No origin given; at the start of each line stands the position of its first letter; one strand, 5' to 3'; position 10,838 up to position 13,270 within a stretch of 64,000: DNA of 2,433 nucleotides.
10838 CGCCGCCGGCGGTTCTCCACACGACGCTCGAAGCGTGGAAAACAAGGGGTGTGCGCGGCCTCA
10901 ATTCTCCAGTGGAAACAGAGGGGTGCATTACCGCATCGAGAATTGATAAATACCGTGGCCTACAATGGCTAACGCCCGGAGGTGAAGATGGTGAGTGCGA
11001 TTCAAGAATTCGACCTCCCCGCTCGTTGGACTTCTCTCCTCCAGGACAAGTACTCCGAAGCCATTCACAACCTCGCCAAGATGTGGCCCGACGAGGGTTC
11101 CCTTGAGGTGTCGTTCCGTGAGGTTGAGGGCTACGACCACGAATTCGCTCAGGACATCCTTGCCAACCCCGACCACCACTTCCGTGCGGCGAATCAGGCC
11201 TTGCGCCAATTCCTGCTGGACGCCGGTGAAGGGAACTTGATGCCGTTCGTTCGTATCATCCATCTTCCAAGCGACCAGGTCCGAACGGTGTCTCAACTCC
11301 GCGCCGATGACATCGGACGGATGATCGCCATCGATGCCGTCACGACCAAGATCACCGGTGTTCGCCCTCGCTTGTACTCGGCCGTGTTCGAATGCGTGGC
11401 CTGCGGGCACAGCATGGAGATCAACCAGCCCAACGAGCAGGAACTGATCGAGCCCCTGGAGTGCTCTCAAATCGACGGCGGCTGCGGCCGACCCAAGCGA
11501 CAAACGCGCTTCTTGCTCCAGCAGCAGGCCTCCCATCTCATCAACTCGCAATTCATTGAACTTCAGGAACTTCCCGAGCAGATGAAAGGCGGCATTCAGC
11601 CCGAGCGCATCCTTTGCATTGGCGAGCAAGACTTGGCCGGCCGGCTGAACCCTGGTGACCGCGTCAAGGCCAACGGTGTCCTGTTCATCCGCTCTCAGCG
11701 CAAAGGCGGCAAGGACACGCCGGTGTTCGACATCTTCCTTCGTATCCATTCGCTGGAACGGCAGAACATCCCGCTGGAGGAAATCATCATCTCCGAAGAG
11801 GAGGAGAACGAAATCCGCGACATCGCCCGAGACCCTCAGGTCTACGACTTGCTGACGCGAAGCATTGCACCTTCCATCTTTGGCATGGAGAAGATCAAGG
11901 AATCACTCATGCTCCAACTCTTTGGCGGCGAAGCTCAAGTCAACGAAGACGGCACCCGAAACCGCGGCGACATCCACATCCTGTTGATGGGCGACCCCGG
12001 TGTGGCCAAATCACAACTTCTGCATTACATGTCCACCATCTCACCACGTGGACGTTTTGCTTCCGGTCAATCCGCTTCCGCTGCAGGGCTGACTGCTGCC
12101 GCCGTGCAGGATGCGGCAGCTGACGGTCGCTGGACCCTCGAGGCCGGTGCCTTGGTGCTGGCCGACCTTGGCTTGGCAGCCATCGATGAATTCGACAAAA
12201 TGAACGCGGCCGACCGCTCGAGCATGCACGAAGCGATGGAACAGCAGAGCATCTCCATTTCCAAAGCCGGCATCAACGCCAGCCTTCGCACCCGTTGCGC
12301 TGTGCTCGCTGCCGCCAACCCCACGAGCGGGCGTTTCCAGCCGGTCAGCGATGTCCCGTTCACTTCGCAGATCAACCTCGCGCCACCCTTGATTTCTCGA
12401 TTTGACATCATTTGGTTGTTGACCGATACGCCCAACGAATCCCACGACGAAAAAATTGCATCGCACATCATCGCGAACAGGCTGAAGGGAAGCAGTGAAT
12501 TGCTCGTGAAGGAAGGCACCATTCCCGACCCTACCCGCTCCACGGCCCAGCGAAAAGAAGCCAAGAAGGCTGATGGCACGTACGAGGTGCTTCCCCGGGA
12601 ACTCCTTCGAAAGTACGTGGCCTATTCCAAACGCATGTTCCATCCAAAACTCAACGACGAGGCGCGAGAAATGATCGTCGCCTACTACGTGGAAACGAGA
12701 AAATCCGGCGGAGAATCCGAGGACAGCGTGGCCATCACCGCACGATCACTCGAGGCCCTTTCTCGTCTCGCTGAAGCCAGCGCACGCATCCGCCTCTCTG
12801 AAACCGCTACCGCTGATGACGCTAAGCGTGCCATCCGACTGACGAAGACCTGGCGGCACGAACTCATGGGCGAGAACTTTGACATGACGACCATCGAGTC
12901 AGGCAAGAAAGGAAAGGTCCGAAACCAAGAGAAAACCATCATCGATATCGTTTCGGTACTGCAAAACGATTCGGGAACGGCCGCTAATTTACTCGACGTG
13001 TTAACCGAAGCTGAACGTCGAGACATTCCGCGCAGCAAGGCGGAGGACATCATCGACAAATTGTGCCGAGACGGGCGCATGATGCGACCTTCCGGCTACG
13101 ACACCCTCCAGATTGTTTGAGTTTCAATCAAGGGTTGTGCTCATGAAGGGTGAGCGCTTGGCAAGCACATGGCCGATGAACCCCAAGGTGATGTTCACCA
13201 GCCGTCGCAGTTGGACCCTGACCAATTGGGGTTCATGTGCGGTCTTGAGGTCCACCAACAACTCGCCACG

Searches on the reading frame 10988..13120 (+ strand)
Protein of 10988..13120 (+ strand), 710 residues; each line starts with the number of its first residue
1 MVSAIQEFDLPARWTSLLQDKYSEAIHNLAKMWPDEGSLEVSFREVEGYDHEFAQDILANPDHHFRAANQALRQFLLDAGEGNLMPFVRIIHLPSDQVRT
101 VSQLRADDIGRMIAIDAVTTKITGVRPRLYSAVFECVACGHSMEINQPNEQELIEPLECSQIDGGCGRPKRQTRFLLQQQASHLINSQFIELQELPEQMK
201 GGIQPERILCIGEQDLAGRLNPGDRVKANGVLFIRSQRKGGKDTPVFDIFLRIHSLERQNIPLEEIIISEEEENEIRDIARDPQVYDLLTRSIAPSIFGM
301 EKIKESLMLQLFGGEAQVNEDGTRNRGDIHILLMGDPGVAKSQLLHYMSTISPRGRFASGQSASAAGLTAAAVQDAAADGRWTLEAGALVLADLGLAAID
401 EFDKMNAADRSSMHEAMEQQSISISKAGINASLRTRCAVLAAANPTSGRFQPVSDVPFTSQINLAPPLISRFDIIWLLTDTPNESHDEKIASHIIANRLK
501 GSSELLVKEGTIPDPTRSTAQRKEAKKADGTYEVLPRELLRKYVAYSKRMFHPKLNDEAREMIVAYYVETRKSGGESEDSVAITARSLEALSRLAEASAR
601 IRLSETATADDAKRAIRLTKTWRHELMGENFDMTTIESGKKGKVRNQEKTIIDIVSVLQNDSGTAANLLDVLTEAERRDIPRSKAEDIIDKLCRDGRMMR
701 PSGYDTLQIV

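Call 10: search_protein_families(library=pfam, proteins=[window:10988-13120:+])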
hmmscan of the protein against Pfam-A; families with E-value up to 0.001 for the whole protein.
window:10988-13120:+ (710 aa): 6 families
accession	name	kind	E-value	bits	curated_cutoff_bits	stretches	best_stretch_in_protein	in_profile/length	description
PF00493.29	MCM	-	7.3e-89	297.1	23.3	1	273-497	2-223/224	MCM P-loop domain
PF17855.7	MCM_lid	-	2.7e-26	92.3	27.4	1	538-621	1-85/87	MCM AAA-lid domain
PF17207.9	MCM_OB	-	2.1e-22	79.6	24.8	1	102-233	3-123/126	MCM OB domain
PF01078.27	Mg_chelatase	-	1.1e-07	32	20.3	1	380-450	93-164/207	Magnesium chelatase, subunit ChlI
PF07726.17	AAA_3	-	7.5e-06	26.3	27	1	330-446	1-113/131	ATPase family associated with various cellular activities (AAA)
PF14551.11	MCM_N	-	1.4e-05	25.8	24.9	1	20-79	19-76/95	MCM N-terminal domain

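Call 13: find_encoding_contigs(protein=window:10988-13120:+, flank=10000, max_places=10)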
Protein window:10988-13120:+ (710 aa): 1 contig read that carries it; 1 place shown.
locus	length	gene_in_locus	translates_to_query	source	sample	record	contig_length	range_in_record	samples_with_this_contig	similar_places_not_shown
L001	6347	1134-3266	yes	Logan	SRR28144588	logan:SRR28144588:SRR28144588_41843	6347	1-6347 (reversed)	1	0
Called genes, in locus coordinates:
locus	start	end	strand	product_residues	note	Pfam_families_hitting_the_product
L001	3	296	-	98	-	?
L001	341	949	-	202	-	PF00561:Abhydrolase_1 (faint), PF05728:UPF0227, PF12146:Hydrolase_4 (faint), PF12697:Abhydrolase_6 (weak)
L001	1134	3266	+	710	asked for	PF14551:MCM_N (faint), PF17207:MCM_OB, PF00493:MCM, PF01078:Mg_chelatase (faint), PF07726:AAA_3 (weak), PF17855:MCM_lid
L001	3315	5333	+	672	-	PF02934:GatB_N, PF02637:GatB_Yqey (faint)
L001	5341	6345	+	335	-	?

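Call 14: find_related_loci(query=window:10988-13120:+, collection=genome_contigs, flank=10000)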
Query window:10988-13120:+ (710 aa) in genome_contigs; peptide patterns used: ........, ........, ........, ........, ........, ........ (x = any residue, [..] = any of these).
599 stretches matched a pattern (row limit reached: there are more); 580 encode a relative of the query (tblastn E <= 1e-3); the best 80 are kept; 80 distinct loci.
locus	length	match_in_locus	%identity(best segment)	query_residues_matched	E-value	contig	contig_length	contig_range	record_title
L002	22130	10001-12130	99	1-710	0e+0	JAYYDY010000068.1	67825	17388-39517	MAG: Thermoplasmatota archaeon isolate XS_MAG49 XS_MAG49_0068, whole genome shotgun sequence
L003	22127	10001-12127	99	2-710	0e+0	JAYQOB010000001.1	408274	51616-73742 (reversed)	MAG: Candidatus Poseidoniales archaeon isolate SD4486_NP_concoct_bins.tsv.099_sub contig_14992_pilon, whole genome shotg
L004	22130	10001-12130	98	1-710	0e+0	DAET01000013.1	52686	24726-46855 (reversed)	MAG TPA_asm: Euryarchaeota archaeon UBA486 UBA486_contig_3239, whole genome shotgun sequence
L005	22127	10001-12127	96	2-710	0e+0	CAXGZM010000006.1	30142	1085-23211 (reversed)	MAG TPA_asm: uncultured euryarchaeote isolate SRR12479814_binner13_Refined_2 genome assembly, contig: ERZ4874012.31, who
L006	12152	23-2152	95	1-710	0e+0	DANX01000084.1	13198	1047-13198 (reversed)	MAG TPA_asm: Euryarchaeota archaeon UBA561 UBA561_contig_89308, whole genome shotgun sequence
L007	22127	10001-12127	91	2-710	0e+0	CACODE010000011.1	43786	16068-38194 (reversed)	MAG: uncultured Candidatus Poseidoniales archaeon isolate AH-287-P07 genome assembly, contig: AH-287-P07_NODE_11, whole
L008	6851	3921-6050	94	1-710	0e+0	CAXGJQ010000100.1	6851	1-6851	MAG TPA_asm: uncultured Candidatus Poseidoniales archaeon isolate ERR315856_concoct_3 genome assembly, contig: ERZ677869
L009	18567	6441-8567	89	2-710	0e+0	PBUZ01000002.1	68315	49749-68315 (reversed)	MAG: Methanobacteriota archaeon isolate RS440 56971, whole genome shotgun sequence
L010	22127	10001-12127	92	2-710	0e+0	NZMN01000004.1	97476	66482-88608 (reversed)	MAG: Methanobacteriota archaeon isolate IN1219 27150, whole genome shotgun sequence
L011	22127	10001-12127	89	2-710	0e+0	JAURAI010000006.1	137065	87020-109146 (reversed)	MAG: Poseidonia sp. isolate SFB_13D_100_41 k141_2477813_length_137065_cov_20.0346, whole genome shotgun sequence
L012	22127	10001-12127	88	2-710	0e+0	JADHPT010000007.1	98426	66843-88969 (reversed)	MAG: Poseidonia sp. isolate BS307-5m-G40 BS307-5m-C100, whole genome shotgun sequence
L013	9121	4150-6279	86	1-710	0e+0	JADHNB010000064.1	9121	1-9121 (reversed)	MAG: Poseidonia sp. isolate BS301-5m-G57 BS301-5m-C10703, whole genome shotgun sequence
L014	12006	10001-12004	95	2-669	0e+0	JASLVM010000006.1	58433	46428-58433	MAG: Poseidonia sp. isolate ETNP17_MAG_14 NODE_6_length_58433_cov_14.743711, whole genome shotgun sequence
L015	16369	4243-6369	86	2-710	0e+0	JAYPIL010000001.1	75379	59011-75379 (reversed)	MAG: Poseidonia sp. isolate 139577_S178_maxbin_bins.tsv.038 NODE_200_length_75379_cov_10.416853, whole genome shotgun se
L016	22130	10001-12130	86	1-710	0e+0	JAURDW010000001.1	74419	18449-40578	MAG: Poseidonia sp. isolate SFB_34D_50_17 NODE_1_length_74419_cov_5.632254, whole genome shotgun sequence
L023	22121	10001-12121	77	5-710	0e+0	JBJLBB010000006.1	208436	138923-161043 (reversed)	MAG: Candidatus Poseidoniaceae archaeon isolate LRMED-012 MGIIa-LRMED-012-C6, whole genome shotgun sequence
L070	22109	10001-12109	65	5-710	0e+0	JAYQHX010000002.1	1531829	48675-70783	MAG: Methanobacteriota archaeon isolate SD4487_NP_metabta_bins_sspec.tsv.006 contig_17376_pilon, whole genome shotgun se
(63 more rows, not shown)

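Call 86: search_protein_families(library=pfam, proteins=[L070:8872-9870:-, L023:8767-9798:-], max_evalue=0.001)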
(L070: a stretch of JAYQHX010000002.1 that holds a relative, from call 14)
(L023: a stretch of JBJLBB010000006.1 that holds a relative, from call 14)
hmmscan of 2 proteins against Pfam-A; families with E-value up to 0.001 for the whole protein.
L070:8872-9870:- (332 aa): 1 family
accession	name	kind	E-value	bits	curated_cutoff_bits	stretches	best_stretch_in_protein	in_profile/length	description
PF00756.26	Esterase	-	2.4e-06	28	22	1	49-322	9-244/251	Putative esterase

L023:8767-9798:- (343 aa): 1 family
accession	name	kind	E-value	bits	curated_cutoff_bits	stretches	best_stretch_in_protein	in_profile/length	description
PF00756.26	Esterase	-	4e-11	43.6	22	1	121-330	93-242/251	Putative esterase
